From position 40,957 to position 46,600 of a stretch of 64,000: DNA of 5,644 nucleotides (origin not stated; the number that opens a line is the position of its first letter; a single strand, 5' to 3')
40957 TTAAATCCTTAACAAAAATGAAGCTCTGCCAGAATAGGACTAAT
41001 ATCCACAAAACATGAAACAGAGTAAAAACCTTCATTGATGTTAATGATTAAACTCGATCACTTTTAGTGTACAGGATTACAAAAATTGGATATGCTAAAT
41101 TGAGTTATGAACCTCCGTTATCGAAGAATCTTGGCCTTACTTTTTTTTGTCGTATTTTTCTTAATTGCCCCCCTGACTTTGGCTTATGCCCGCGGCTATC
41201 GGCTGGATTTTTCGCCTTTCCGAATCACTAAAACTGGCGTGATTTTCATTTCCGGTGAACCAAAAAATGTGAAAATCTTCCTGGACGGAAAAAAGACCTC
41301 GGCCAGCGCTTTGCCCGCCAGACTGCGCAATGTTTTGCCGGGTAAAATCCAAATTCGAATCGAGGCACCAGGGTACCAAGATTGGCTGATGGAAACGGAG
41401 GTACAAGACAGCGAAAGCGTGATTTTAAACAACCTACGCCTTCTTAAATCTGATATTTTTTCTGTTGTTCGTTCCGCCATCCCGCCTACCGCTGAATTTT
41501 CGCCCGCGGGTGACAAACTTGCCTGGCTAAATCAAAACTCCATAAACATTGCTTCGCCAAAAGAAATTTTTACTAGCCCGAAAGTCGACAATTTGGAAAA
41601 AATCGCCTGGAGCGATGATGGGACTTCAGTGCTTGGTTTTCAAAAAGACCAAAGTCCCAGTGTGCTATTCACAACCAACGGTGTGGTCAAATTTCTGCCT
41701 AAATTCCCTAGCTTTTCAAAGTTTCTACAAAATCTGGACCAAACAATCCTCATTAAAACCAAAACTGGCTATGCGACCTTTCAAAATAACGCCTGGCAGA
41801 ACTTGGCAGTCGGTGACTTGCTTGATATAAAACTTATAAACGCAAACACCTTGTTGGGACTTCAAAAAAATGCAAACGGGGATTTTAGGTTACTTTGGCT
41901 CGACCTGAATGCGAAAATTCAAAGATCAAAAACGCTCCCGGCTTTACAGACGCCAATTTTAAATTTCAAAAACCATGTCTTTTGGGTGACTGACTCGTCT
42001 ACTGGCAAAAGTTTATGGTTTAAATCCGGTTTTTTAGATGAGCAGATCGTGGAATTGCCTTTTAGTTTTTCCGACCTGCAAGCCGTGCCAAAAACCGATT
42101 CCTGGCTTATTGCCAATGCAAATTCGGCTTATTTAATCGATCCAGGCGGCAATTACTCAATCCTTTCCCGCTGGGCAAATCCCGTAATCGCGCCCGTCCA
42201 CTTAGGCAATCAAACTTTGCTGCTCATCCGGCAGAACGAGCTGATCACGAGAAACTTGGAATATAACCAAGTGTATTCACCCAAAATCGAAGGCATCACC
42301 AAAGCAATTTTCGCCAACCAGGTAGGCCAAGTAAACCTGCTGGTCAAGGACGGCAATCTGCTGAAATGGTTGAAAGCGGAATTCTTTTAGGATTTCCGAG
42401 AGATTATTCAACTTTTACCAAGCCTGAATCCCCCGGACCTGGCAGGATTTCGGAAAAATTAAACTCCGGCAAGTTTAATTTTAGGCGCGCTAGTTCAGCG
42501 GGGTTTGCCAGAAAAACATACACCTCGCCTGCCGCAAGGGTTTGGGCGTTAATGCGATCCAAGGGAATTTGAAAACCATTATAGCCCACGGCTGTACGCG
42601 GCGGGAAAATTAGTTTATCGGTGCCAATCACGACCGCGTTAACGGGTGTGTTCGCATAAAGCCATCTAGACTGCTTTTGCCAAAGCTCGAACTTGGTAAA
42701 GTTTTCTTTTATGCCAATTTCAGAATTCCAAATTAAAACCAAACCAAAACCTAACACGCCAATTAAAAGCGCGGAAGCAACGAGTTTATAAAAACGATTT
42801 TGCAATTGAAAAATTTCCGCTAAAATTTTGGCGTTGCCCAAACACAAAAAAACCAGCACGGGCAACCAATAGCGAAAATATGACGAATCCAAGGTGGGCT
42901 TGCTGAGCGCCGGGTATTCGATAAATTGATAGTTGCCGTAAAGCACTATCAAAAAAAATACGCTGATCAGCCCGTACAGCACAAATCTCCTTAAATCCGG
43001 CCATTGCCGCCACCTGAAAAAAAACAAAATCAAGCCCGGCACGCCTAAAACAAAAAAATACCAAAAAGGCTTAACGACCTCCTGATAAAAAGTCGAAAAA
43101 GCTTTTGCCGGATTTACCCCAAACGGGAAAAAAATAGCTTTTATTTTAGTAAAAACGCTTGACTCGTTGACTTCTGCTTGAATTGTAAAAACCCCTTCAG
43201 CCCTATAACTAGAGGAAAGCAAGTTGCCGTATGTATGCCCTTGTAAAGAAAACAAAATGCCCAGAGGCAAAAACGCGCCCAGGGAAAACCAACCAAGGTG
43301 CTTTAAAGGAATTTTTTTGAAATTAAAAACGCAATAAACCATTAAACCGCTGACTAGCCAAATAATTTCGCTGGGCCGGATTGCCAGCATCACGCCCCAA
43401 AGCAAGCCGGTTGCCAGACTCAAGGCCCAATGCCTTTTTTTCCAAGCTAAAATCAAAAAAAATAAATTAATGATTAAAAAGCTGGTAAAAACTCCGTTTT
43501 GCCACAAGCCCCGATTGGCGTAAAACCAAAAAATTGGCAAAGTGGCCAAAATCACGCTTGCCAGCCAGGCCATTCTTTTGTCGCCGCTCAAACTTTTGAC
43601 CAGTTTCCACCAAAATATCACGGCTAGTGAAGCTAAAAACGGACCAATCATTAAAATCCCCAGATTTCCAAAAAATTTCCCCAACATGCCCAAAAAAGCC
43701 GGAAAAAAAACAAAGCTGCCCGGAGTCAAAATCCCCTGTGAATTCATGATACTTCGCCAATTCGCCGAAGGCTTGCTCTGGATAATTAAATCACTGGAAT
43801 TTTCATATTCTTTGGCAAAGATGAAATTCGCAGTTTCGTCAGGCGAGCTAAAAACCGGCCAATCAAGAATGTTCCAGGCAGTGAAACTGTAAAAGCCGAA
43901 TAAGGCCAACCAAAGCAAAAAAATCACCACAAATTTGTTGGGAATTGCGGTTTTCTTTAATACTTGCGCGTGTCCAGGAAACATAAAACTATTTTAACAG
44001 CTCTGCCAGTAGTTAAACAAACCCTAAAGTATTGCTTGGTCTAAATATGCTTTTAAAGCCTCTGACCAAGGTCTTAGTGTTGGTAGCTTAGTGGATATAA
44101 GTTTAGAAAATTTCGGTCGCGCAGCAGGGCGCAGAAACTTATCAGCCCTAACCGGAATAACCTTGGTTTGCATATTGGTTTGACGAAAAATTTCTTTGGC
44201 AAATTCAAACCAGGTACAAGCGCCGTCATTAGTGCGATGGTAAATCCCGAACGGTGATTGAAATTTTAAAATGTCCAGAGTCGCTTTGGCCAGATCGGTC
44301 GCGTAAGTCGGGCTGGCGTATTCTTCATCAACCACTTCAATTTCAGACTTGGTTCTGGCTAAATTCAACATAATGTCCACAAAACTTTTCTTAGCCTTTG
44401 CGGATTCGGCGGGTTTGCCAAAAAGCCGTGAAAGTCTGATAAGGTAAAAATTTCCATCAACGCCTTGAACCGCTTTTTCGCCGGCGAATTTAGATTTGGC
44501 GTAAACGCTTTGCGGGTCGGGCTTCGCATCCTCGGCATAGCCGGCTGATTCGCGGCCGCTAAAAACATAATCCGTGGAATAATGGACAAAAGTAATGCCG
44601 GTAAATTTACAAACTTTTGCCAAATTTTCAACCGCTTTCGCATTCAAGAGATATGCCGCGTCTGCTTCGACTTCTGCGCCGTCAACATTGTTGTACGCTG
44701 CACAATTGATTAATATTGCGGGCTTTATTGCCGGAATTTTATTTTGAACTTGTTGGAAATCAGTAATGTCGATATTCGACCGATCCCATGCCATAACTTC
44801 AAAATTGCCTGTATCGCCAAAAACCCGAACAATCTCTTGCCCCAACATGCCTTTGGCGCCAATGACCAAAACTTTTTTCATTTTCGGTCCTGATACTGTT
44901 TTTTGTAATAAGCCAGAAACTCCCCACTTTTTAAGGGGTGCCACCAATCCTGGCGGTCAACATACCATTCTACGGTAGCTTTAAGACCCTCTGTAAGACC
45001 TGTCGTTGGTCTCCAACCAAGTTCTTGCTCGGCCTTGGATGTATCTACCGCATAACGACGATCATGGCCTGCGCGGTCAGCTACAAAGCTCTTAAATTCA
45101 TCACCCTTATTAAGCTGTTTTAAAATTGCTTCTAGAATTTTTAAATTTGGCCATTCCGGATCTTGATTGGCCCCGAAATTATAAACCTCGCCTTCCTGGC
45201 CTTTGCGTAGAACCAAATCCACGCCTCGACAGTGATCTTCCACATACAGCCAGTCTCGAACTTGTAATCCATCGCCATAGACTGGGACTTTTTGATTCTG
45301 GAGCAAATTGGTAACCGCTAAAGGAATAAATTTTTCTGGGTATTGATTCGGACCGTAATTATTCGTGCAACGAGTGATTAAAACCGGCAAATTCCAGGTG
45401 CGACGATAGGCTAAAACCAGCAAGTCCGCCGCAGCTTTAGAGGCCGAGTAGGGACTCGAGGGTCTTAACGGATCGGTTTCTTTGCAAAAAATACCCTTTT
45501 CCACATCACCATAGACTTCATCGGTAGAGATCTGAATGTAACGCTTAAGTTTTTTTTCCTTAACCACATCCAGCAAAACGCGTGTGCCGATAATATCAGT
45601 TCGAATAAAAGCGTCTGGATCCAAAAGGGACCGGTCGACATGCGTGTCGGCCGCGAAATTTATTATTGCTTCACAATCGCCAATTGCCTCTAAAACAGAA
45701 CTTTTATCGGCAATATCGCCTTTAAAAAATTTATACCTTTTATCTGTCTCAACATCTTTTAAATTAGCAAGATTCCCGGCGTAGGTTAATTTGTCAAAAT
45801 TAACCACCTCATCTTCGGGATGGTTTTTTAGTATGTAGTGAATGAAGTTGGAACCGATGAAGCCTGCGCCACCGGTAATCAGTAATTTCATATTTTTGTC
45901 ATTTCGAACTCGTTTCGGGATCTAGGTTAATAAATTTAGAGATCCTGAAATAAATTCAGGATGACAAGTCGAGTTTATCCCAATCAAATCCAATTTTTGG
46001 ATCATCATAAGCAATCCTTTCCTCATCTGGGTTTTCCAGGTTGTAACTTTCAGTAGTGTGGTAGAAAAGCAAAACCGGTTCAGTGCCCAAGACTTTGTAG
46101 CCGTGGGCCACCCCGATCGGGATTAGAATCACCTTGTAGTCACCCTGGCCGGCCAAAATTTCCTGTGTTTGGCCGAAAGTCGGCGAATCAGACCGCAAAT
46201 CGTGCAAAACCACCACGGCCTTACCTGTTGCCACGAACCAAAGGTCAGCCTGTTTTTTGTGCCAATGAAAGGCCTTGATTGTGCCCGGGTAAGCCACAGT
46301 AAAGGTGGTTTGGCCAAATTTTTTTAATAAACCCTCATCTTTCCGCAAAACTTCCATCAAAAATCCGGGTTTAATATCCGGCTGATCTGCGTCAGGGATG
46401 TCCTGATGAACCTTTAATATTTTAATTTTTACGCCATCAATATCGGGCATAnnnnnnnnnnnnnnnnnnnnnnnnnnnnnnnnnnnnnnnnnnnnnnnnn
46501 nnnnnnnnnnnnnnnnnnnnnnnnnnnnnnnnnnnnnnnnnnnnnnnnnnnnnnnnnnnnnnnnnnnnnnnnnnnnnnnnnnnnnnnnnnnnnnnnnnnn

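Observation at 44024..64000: Twenty-kilobase glycan locus encoding four activated 6-deoxy sugar pathways with ABC-transporter-dependent export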

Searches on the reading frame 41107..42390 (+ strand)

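Call 6: search_protein_families(library=pfam, proteins=[window:41107-42390:+], max_evalue=0.01)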
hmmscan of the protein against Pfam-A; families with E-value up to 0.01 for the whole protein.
window:41107-42390:+ (427 aa): 1 family
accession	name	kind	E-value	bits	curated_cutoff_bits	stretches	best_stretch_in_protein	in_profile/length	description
PF08308.17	PEGA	-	5.5e-07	29.8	20.8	1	44-108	2-64/71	PEGA domain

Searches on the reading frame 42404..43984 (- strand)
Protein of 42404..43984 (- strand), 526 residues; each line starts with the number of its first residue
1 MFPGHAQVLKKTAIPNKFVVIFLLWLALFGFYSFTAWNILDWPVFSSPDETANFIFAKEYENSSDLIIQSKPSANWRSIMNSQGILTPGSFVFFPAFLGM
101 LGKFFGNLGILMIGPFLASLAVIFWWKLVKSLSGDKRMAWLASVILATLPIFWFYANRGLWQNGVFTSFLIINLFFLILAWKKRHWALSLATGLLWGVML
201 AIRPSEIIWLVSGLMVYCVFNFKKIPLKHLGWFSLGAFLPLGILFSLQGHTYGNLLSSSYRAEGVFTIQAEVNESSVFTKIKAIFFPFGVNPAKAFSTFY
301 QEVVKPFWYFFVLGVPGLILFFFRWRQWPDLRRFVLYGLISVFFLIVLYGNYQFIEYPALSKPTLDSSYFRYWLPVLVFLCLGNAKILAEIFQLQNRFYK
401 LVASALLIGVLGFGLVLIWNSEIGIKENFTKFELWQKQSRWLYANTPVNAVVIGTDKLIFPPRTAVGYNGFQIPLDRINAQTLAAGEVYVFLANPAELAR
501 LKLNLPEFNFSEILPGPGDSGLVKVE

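Call 6: search_protein_families(library=pfam, proteins=[window:42404-43984:-], max_evalue=0.01)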
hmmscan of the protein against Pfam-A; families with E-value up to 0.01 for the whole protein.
window:42404-43984:- (526 aa): 1 family
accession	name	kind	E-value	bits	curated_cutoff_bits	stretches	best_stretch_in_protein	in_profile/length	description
PF13231.12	PMT_2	-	3.7e-08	34.2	26.1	1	108-230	22-145/160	Dolichyl-phosphate-mannose-protein mannosyltransferase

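Call 77: search_protein_families(library=ncbifam, proteins=[window:42404-43984:-], max_evalue=0.00001)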
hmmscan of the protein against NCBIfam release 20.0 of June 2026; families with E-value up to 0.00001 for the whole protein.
window:42404-43984:- (526 aa): 0 families

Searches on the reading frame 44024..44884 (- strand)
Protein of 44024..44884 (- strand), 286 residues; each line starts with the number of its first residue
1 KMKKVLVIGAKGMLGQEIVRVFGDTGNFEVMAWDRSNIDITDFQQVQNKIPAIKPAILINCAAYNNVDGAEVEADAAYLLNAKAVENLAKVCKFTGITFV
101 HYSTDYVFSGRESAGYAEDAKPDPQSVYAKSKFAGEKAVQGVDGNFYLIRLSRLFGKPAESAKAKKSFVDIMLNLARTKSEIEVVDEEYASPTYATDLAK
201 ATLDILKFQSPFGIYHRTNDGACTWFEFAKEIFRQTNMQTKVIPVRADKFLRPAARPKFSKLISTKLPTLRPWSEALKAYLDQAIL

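Call 4: search_protein_families(library=ncbifam, proteins=[window:44024-44884:-], max_evalue=0.001)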
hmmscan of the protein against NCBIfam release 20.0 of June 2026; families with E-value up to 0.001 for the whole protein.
window:44024-44884:- (286 aa): 8 families
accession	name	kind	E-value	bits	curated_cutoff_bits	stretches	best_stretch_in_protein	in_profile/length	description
TIGR01214.1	rmlD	equivalog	6.5e-83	278.1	224.05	1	4-283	1-284/285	dTDP-4-dehydrorhamnose reductase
NF007440.0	PRK09987.1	equivalog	1.7e-41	142.4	308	1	4-266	2-270/299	dTDP-4-dehydrorhamnose reductase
TIGR01181.1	dTDP_gluc_dehyt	equivalog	6.9e-07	28.7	365.1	1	38-142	57-165/321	dTDP-glucose 4,6-dehydratase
TIGR01179.1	galE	equivalog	8.6e-07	28.1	262.3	1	39-142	55-159/332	UDP-glucose 4-epimerase GalE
TIGR01746.1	Thioester-redct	subfamily_domain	2.8e-05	23.5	213.35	0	89-238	120-282/371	thioester reductase domain-containing protein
TIGR02197.1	heptose_epim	equivalog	9.2e-05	21.7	274.6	0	5-238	1-262/316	ADP-glyceromanno-heptose 6-epimerase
NF047922.1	GDPFucSynFcl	equivalog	9.3e-05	22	500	1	2-64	2-63/308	GDP-L-fucose synthase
NF043036.1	ErythonDh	equivalog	0.00084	18.6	325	0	37-169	58-194/321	D-erythronate dehydrogenase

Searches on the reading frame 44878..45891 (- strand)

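Call 4: search_protein_families(library=ncbifam, proteins=[window:44878-45891:-], max_evalue=0.001)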
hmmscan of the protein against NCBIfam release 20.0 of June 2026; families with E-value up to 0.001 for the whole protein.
window:44878-45891:- (337 aa): 29 families (the best 25 are shown)
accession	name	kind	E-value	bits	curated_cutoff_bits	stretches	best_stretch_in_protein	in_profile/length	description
TIGR01181.1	dTDP_gluc_dehyt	equivalog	3.6e-135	450.2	365.1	1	2-320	1-321/321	dTDP-glucose 4,6-dehydratase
NF007490.0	PRK10084.1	subfamily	1.8e-100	336.4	649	1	1-336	1-360/361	dTDP-glucose 4,6-dehydratase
NF007582.0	PRK10217.1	equivalog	1.4e-93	313.8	698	1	2-325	3-346/355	dTDP-glucose 4,6-dehydratase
TIGR04180.1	EDH_00030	hypoth_equivalog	2.3e-43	148.4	475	1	4-296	2-295/297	NAD-dependent 4,6-dehydratase LegB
TIGR01179.1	galE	equivalog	2.9e-35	121.7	262.3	1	2-313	1-328/332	UDP-glucose 4-epimerase GalE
TIGR02622.1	CDP_4_6_dhtase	equivalog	3.7e-33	115.1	278.45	1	2-311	6-331/352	CDP-glucose 4,6-dehydratase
TIGR02197.1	heptose_epim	equivalog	6e-24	84.8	274.6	1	3-312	1-315/316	ADP-glyceromanno-heptose 6-epimerase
NF007956.0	PRK10675.1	subfamily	6.2e-24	84.8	394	2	1-158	1-159/338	UDP-glucose 4-epimerase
TIGR01472.1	gmd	equivalog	1.3e-21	77.2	415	1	4-233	4-244/342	GDP-mannose 4,6-dehydratase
TIGR03466.1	HpnA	hypoth_equivalog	1.6e-21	76.6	367.65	1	1-242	1-231/327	hopanoid-associated sugar epimerase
NF011728.1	PRK15181.1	equivalog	3.8e-21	75.5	760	1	2-314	17-341/348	Vi polysaccharide biosynthesis UDP-N-acetylglucosaminuronic acid C-4 epimerase TviC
NF043036.1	ErythonDh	equivalog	5.6e-17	61.9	325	1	1-164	1-165/321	D-erythronate dehydrogenase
TIGR03589.1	PseB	equivalog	1.6e-16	60.2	407.75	1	3-126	7-128/324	UDP-N-acetylglucosamine 4,6-dehydratase (inverting)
NF042422.1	oxyalk_red_OleD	equivalog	1.6e-14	54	580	1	1-219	1-206/329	2-alkyl-3-oxoalkanoate reductase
NF008872.0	PRK11908.1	equivalog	8.1e-14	51.4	294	1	1-313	2-338/349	bifunctional UDP-4-keto-pentose/UDP-xylose synthase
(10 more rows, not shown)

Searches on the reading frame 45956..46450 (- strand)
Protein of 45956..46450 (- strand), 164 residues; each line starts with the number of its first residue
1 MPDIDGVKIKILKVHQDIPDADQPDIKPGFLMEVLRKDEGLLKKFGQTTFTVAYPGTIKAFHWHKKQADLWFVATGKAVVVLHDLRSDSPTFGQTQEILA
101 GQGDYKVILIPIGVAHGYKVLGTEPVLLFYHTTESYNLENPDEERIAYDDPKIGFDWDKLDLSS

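Call 4: search_protein_families(library=ncbifam, proteins=[window:45956-46450:-], max_evalue=0.001)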
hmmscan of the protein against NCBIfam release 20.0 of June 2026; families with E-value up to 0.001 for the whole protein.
window:45956-46450:- (164 aa): 1 family
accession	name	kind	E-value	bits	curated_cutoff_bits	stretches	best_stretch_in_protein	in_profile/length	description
TIGR01221.1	rmlC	equivalog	8.8e-17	61.5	155.75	1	33-158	27-155/176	dTDP-4-dehydrorhamnose 3,5-epimerase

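Call 6: search_protein_families(library=pfam, proteins=[window:45956-46450:-], max_evalue=0.01)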
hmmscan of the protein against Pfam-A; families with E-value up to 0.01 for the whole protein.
window:45956-46450:- (164 aa): 4 families
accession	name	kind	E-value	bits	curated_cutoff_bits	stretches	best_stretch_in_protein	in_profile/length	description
PF00908.23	dTDP_sugar_isom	-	4.4e-21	75.7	27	1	38-163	33-157/168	dTDP-4-dehydrorhamnose 3,5-epimerase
PF14667.12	Polysacc_synt_C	-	1.2e-10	41.9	28.7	1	29-142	6-109/111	Polysaccharide biosynthesis C-terminal domain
PF07883.17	Cupin_2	-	9.8e-05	22.4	27.2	1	55-128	7-66/70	Cupin domain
PF00190.28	Cupin_1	-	0.00099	19.1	22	1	41-130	27-111/151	Cupin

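Call 21: search_solved_structures(query=window:45956-46450:-, max_evalue=0.01, show_alignments=2)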
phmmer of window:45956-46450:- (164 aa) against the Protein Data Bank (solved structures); distinct sequences matched with E-value up to 0.01: 50.
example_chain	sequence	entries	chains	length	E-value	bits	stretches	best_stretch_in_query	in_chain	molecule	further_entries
3ejk_A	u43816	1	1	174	2.2e-14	57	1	22-163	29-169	dTDP Sugar Isomerase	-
9kyn_A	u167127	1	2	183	2.2e-12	50.4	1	33-158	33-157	dTDP-4-dehydrorhamnose 3,5-epimerase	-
23eg_A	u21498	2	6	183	2.8e-12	50.1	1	33-158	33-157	dTDP-4-dehydrorhamnose 3,5-epimerase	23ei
9uyw_A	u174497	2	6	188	3e-12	50.1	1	33-158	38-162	dTDP-4-dehydrorhamnose 3,5-epimerase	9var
1ep0_A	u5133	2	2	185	3.3e-12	49.9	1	33-158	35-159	DTDP-6-DEOXY-D-XYLO-4-HEXULOSE 3,5-EPIMERASE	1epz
23ef_A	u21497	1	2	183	7.7e-12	48.7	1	33-158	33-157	dTDP-4-dehydrorhamnose 3,5-epimerase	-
9j9u_A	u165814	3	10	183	1.4e-11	47.8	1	33-158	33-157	dTDP-4-dehydrorhamnose 3,5-epimerase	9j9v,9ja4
6ndr_A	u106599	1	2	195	2.2e-11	47.2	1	39-158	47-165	dTDP-4-dehydrorhamnose 3,5-epimerase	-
9j9s_A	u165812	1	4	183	3.6e-11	46.5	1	33-158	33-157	dTDP-4-dehydrorhamnose 3,5-epimerase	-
1ofn_A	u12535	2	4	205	4.8e-11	46.1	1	40-156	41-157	PCZA361.16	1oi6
9j9t_A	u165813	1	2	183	4.9e-11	46.1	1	33-158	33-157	dTDP-4-dehydrorhamnose 3,5-epimerase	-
1wa4_A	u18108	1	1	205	6e-11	45.8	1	40-156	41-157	PCZA361.16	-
9j9q_A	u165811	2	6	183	6.7e-11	45.6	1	33-158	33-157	dTDP-4-dehydrorhamnose 3,5-epimerase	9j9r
2b9u_A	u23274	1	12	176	2.3e-10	43.9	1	25-148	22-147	hypothetical dTDP-4-dehydrorhamnose 3,5-epimerase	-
1wlt_A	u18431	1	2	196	3.2e-10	43.4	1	25-148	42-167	176aa long hypothetical dTDP-4-dehydrorhamnose 3,5-epimerase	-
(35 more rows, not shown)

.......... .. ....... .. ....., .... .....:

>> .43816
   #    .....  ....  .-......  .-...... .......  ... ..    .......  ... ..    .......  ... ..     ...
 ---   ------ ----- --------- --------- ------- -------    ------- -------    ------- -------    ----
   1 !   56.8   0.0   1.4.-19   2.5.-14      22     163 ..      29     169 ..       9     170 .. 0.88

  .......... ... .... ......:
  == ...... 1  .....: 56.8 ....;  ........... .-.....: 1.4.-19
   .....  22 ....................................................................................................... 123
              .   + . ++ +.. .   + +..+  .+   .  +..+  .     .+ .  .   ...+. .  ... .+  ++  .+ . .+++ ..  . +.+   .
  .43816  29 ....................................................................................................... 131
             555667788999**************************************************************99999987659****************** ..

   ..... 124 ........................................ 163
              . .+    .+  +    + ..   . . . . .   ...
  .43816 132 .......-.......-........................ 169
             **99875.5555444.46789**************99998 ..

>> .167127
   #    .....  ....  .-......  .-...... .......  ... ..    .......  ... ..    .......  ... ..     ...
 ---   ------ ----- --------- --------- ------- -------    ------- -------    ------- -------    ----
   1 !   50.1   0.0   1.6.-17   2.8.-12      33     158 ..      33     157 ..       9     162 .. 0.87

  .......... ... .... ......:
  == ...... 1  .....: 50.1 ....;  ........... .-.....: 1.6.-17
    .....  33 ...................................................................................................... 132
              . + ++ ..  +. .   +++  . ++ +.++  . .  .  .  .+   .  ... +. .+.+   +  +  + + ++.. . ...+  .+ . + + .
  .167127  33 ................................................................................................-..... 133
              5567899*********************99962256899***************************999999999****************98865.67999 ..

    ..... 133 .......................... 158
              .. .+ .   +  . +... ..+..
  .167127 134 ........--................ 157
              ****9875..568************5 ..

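Call 69: find_related_loci(query=window:45956-46450:-, collection=metagenome_contigs, flank=7000)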
Query window:45956-46450:- (164 aa) in metagenome_contigs; peptide patterns used: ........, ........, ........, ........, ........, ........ (x = any residue, [..] = any of these).
379 stretches matched a pattern; 293 encode a relative of the query (tblastn E <= 1e-3); the best 80 are kept; 80 distinct loci.
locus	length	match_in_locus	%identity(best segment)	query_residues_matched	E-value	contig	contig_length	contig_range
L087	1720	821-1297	77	1-159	2e-86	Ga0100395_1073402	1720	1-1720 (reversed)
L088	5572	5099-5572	78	1-158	6e-82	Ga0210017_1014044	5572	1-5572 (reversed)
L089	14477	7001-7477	81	1-159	3e-85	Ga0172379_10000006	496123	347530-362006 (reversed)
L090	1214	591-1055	79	4-158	3e-85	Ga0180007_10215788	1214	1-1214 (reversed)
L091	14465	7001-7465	78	4-158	3e-78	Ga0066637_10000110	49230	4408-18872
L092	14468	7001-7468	75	4-159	1e-77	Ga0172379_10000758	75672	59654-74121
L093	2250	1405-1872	75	4-159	5e-80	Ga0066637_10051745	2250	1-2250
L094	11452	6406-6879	78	1-159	1e-76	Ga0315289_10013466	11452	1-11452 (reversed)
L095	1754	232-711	73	4-163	4e-80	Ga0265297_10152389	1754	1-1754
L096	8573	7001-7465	74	4-157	9e-77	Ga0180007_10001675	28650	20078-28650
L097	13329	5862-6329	76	4-159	2e-76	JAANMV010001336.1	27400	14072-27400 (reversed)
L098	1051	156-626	74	4-159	1e-81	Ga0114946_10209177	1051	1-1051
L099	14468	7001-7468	74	4-159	1e-75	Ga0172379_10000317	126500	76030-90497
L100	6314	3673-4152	71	1-160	2e-75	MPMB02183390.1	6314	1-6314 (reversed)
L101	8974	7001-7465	72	4-158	2e-75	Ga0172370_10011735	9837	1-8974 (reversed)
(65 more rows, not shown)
